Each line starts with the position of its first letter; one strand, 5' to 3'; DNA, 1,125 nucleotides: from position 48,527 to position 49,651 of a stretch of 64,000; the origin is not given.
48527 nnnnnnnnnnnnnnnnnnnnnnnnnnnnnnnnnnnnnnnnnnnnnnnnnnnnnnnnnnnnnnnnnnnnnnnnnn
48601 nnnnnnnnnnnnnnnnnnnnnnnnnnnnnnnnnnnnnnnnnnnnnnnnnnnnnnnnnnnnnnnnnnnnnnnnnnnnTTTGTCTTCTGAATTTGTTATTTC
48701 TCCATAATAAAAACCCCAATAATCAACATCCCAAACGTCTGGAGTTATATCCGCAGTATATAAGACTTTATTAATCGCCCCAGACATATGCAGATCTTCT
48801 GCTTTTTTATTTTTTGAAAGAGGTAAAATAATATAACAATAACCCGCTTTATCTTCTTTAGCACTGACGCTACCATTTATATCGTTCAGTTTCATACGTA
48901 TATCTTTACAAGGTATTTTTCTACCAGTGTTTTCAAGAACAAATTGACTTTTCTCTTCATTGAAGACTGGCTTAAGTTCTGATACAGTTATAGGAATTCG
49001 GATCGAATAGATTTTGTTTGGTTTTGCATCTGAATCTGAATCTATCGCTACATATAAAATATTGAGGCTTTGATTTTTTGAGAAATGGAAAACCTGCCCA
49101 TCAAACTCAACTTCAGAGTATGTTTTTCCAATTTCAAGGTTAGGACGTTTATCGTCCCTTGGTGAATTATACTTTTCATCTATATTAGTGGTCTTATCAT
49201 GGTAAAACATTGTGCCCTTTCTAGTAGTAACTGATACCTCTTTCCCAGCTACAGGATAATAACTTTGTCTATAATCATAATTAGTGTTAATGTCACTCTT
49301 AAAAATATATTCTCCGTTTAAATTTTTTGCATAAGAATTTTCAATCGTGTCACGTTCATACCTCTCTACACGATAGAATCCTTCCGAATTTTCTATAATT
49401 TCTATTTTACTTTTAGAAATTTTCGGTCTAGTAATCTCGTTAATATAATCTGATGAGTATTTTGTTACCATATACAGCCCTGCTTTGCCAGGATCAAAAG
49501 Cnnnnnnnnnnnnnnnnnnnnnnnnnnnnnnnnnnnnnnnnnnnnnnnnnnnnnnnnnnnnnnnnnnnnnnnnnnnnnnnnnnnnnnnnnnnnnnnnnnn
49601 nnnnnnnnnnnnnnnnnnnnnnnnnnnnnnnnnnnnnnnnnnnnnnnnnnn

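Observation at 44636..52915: Peptidoglycan-binding, PT-rich surface proteins interleaved with tuf, fusA and rpsG in the str operon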

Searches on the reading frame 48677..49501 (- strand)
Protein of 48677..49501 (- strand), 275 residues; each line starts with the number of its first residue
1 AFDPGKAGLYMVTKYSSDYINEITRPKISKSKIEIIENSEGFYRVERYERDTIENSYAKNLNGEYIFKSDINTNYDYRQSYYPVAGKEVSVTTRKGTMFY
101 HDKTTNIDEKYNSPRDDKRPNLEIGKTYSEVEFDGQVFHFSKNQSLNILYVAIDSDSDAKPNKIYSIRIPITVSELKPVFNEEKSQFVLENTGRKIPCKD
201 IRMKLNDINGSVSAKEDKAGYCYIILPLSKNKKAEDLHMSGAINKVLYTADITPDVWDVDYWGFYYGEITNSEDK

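Call 86: search_protein_representatives(protein=window:48677-49501:-)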
Query: 275 residues. Proteins with E-value up to 0.001 (for the whole library): 3; up to 1e-10: 2; up to 1e-30: 2. The best 3 are listed.
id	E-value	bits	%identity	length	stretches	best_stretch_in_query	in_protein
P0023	2.7e-179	611.0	100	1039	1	1-275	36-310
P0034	3.4e-31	125.4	41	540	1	7-241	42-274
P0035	3.4e-04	36.9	42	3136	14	12-35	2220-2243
